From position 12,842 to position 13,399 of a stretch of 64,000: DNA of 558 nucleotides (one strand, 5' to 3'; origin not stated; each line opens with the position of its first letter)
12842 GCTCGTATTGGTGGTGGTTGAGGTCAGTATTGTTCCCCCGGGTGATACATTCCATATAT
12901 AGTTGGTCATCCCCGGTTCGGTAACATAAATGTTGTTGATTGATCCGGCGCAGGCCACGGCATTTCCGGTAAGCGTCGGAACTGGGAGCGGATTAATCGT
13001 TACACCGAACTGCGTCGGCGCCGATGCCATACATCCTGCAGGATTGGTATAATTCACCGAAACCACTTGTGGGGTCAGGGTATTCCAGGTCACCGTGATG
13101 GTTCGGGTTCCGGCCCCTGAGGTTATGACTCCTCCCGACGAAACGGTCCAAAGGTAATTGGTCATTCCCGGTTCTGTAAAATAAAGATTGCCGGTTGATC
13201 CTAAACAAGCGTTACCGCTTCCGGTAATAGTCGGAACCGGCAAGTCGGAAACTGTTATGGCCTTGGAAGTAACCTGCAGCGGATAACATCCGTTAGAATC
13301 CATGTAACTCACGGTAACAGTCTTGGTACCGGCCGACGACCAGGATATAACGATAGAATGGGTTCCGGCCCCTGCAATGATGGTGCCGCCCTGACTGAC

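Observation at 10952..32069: Two tandem giant T9SS cargo genes (3283 and 3729 aa) built from about 56 copies of one two-cysteine PKD-like module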

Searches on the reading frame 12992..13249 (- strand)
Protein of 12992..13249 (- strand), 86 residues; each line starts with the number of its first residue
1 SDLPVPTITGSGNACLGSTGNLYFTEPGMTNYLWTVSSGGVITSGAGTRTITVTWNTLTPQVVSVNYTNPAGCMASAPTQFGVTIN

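Call 16: search_solved_structures(query=A1, max_evalue=1, show_alignments=2)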
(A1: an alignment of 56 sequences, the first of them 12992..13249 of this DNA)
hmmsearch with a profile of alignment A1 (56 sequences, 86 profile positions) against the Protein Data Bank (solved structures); distinct sequences matched with E-value up to 1: 26.
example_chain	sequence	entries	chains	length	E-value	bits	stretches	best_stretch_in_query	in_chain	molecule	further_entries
9flp_A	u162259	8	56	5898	0.00056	22.8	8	4-86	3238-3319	The grappling hook protein A in the bacterium Aureispira sp. CCB-QB1 | The grappling hook protein A (GhpA) in the bacterium Aureispira sp. CCB-QB1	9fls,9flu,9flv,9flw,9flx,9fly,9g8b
3wwa_A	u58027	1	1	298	0.003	20.5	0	4-30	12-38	Pizza7H protein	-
6qsd_A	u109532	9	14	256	0.0039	20.1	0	4-30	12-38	Pizza6S | Pizza6-S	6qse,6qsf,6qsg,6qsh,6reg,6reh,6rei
3ww9_A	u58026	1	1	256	0.004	20.1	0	4-30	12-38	pizza6 protein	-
6ren_A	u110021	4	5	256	0.004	20.1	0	4-30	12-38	3fPizza6-SH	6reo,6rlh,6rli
6rej_A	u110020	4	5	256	0.0052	19.7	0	4-30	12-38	Pizza6-SH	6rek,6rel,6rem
4aqo_A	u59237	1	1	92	0.019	17.9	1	2-83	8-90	COLLAGENASE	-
4jrw_A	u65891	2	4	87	0.028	17.4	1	3-83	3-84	Collagenase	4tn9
6nz0_Z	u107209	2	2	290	0.045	16.7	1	7-81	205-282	Dyslexia-associated protein KIAA0319-like protein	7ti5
8yke_A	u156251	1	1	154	0.056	16.4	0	30-69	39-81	YSIRK signal domain/LPXTG anchor domain surface protein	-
7zph_A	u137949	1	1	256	0.087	15.8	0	4-30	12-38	Pizza6-TNK-RSH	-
2y72_A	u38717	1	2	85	0.11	15.4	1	29-83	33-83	COLLAGENASE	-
3ww8_A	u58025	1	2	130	0.16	15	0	4-30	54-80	Pizza3 protein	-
4jgu_A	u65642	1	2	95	0.19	14.7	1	22-82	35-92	ColH protein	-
7zmr_K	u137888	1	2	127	0.22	14.5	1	24-79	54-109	Gluebody G2*-011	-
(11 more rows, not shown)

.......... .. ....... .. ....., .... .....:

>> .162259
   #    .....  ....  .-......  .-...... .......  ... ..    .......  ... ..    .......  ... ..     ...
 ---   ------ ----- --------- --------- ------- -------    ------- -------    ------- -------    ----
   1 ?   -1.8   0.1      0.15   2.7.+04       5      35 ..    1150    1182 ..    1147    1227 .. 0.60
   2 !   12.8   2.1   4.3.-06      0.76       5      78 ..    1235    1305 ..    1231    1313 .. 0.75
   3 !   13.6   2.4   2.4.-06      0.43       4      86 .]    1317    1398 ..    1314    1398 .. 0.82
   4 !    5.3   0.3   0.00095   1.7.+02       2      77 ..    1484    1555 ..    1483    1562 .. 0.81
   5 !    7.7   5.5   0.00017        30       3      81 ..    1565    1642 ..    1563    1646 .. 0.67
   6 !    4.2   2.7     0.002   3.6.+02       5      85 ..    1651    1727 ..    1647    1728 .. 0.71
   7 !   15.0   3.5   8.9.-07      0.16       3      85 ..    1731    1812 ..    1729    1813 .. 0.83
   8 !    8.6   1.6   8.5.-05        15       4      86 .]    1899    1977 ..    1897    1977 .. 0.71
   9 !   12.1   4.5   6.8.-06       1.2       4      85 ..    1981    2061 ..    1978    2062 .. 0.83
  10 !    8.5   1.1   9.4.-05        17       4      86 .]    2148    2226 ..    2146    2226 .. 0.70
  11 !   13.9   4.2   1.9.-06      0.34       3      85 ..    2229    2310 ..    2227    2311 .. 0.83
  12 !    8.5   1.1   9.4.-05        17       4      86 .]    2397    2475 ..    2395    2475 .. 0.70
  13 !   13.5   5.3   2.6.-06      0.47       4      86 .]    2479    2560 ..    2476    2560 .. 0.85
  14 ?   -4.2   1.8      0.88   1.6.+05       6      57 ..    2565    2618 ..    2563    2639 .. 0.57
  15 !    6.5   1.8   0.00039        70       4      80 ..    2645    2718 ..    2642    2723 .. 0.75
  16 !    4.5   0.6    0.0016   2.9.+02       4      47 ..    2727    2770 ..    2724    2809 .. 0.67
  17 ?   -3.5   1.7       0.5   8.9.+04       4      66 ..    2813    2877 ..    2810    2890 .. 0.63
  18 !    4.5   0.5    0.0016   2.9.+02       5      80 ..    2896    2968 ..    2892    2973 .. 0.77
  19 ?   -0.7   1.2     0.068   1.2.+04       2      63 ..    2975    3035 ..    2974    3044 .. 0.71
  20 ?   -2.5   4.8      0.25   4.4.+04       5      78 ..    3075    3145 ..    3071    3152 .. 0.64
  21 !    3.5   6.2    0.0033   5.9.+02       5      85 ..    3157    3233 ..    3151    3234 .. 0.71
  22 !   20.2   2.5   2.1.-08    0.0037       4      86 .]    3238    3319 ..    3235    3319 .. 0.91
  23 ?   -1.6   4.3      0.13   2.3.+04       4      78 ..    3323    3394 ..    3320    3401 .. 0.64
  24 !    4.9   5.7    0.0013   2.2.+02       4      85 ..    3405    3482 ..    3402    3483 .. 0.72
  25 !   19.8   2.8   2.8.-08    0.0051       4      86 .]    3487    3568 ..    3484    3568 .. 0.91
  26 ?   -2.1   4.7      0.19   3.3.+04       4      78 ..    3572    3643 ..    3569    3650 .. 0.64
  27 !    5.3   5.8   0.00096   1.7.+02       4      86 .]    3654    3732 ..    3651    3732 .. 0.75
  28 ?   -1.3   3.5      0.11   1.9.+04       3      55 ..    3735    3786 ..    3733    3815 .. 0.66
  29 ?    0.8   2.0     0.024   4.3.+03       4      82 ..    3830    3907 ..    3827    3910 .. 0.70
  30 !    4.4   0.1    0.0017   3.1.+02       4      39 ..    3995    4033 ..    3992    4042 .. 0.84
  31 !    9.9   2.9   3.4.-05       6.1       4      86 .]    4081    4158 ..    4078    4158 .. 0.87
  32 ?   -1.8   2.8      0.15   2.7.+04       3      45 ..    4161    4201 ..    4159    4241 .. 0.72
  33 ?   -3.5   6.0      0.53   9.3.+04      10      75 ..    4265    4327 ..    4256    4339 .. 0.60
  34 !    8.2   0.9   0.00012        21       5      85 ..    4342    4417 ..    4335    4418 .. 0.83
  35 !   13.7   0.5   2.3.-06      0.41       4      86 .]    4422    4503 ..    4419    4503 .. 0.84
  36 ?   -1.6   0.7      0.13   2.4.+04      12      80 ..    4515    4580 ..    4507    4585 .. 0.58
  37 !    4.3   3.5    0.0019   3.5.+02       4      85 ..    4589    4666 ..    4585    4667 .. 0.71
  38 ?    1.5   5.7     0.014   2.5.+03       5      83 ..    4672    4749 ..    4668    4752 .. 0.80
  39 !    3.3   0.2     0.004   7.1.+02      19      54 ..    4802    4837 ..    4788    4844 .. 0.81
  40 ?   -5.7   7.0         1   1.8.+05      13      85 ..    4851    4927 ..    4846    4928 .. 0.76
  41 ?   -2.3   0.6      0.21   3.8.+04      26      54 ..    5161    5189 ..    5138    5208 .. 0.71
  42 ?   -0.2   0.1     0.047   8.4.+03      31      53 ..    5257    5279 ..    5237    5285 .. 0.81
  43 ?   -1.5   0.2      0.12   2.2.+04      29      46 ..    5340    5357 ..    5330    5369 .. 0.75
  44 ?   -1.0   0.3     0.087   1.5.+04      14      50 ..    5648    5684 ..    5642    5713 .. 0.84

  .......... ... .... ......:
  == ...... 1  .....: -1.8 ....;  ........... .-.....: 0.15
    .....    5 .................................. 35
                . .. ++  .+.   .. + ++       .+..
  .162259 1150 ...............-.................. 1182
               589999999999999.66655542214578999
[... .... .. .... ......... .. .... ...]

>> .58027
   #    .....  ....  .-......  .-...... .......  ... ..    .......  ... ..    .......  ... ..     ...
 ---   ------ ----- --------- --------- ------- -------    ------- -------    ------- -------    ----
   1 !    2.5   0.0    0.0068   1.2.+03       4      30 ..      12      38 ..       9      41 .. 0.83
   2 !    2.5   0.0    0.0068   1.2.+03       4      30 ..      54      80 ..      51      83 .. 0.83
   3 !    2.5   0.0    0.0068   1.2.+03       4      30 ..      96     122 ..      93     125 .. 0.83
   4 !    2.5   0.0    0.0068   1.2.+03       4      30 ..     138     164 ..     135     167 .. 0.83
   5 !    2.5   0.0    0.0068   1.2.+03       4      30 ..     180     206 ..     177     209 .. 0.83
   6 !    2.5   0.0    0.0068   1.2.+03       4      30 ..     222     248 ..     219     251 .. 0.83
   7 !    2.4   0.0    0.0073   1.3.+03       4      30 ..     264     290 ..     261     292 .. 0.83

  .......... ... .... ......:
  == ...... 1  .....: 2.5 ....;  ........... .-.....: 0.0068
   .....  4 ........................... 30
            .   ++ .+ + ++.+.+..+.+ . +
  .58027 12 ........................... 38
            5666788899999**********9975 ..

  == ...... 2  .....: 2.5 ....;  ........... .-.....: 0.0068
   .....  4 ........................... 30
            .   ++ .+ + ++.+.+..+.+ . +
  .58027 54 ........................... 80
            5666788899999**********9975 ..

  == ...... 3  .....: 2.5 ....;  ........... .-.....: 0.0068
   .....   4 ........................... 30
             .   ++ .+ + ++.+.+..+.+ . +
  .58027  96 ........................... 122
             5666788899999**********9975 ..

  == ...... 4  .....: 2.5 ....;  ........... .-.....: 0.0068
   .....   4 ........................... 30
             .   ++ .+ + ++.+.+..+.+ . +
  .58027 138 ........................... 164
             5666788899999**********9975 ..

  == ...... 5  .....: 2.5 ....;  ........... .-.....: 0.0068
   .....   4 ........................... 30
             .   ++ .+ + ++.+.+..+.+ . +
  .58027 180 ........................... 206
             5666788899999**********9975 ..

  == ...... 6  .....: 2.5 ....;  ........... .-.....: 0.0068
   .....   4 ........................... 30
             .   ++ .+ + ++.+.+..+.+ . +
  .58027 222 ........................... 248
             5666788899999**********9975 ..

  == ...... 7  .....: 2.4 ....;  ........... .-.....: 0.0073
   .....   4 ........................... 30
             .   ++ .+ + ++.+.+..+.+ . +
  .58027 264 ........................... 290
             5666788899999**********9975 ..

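Call 23: predict_structure(alignment_id=A1)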
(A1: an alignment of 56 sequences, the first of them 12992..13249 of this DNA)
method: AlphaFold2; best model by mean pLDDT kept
length: 86 residues; sequences in the alignment: 56
mean_pLDDT: 97.4   pTM: 0.85
mean pLDDT of the five models: 97.4, 96.9, 96.8, 96.0, 94.8
residues with pLDDT >= 90: 85; 70-90: 1; 50-70: 0; < 50: 0
segments of 3 or more residues with pLDDT < 50: none
pLDDT, mean of each block of 10 residues (from residue 1): 96 97 98 98 98 97 98 97 97
secondary structure, 60 per line:
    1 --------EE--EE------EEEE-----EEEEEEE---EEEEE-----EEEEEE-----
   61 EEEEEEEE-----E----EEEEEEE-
elements in order: E21-24 E30-36 E40-44 E50-55 E61-68 E79-85

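Call 26: fold_search(model_id=the predicted structure, library=pdb)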
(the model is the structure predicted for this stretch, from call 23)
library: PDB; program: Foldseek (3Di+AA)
matches with E <= 10: 1349; with E <= 0.001: 0
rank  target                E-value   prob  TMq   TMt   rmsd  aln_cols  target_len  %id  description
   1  4tn9_A                1.8e-03  1.00  0.76  0.76   3.5        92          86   16  Crystal structure of Clostridium histolyticum ColG collagenase polycystic kidney disease-like domain at 1.4 Angstrom r (released 2015-03-11)
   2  4aqo                  3.7e-03  1.00  0.76  0.76   3.0        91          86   15  CRYSTAL STRUCTURE OF THE CALCIUM BOUND PKD-like DOMAIN OF COLLAGENASE G FROM CLOSTRIDIUM HISTOLYTICUM AT 0.99 ANGSTROM R (released 2013-06-05)
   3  4jrw_A                3.7e-03  1.00  0.74  0.74   3.5        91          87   16  Crystal structure of Clostridium histolyticum colg collagenase PKD domain 2 at 1.6 Angstrom resolution (released 2014-05-21)
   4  2y72_A                3.9e-03  1.00  0.72  0.73   3.4        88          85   16  Crystal structure of the PKD Domain of Collagenase G from Clostridium Histolyticum at 1.18 Angstrom Resolution. (released 2011-09-28)
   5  3j9f_9                3.9e-03  1.00  0.59  0.56   3.4        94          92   16  Poliovirus complexed with soluble, deglycosylated poliovirus receptor (Pvr) at 4 degrees C (released 2015-02-11)
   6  2yrl_MODEL_1_A        4.5e-03  1.00  0.73  0.63   2.7        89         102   12  Solution structure of the PKD domain from KIAA 1837 protein (released 2007-10-02)
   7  4jgu_A                5.9e-03  1.00  0.72  0.66   3.3        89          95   15  Crystal structure of Clostridium histolyticum ColH collagenase polycystic kidney-disease-like domain 2b at 1.4 Angstro (released 2014-03-05)
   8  6ihb_R                7.0e-03  1.00  0.75  0.69   2.6        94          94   13  Adeno-Associated Virus 2 in complex with AAVR (released 2019-03-20)
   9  6nz0_Z                7.4e-03  1.00  0.69  0.64   4.0        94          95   13  Cryo-EM structure of AAV-2 in complex with AAVR PKD domains 1 and 2 (released 2019-06-12)
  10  4m02                  8.2e-03  1.00  0.58  0.35   3.8        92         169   24  Middle fragment(residues 494-663) of the binding region of SraP (released 2014-06-18)
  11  4m3k_B                1.0e-02  1.00  0.52  0.43   4.4       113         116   11  Structure of a single domain camelid antibody fragment cAb-H7S in complex with the BlaP beta-lactamase from Bacillus l (released 2014-08-06)
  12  6nfr                  1.4e-02  1.00  0.52  0.48   5.0        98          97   13  CopC from Pseudomonas fluorescens (released 2019-04-24)
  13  6jcq_R                1.5e-02  1.00  0.69  0.66   3.2        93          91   13  AAV1 in complex with AAVR (released 2019-10-23)
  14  6tpb_MODEL_1_A        1.5e-02  0.99  0.47  0.43   6.1        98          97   11  NMR structure of the apo-form of Pseudomonas fluorescens CopC (released 2021-01-13)
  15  9lgg_C                1.6e-02  0.99  0.46  0.22   5.2        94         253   20  Crystal structure of the human MuSK(Ig3_Fz)/L1 peptide complex (released 2025-12-03)
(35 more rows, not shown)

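Call 36: search_protein_representatives(alignment_id=A1)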
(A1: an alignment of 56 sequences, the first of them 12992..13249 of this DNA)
Query: 56 sequences, 86 profile positions. Proteins with E-value up to 0.001 (for the whole library): 16790; up to 1e-10: 7088; up to 1e-30: 1972. The best 150 are listed.
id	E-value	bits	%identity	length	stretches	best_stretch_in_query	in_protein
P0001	0.0e+00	2736.4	-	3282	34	2-86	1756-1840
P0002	0.0e+00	2189.1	-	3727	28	1-85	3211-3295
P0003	0.0e+00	1998.2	-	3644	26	2-85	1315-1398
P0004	0.0e+00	1884.0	-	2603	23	2-86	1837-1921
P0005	0.0e+00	1722.5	-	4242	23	2-86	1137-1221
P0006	0.0e+00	1618.2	-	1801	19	2-86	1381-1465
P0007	0.0e+00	1598.2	-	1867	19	2-86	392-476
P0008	0.0e+00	1577.0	-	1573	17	2-86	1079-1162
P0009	0.0e+00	1520.5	-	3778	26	2-86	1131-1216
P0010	0.0e+00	1425.5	-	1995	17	2-86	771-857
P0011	0.0e+00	1419.8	-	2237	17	2-86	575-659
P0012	0.0e+00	1364.4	-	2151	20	2-85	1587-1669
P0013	0.0e+00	1239.6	-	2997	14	2-86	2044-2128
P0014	0.0e+00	1224.7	-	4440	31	2-85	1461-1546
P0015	0.0e+00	1208.2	-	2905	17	3-85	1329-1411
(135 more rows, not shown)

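Call 68: find_encoding_contigs(protein=P0002, flank=2500, max_places=3)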
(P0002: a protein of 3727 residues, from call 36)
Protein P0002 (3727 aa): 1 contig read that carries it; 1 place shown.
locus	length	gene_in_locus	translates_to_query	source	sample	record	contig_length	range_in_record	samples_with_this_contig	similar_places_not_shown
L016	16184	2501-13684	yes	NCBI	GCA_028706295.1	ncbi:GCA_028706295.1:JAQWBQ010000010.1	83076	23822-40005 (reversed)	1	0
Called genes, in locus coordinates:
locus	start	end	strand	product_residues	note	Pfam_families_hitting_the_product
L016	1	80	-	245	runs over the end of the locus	PF18962:Por_Secre_tail (weak)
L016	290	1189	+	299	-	-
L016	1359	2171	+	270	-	PF01435:Peptidase_M48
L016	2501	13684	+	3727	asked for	PF19408:PKD_6, PF09603:Fib_succ_major, PF19408:PKD_6, PF18962:Por_Secre_tail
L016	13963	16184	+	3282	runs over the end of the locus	PF19408:PKD_6, PF18962:Por_Secre_tail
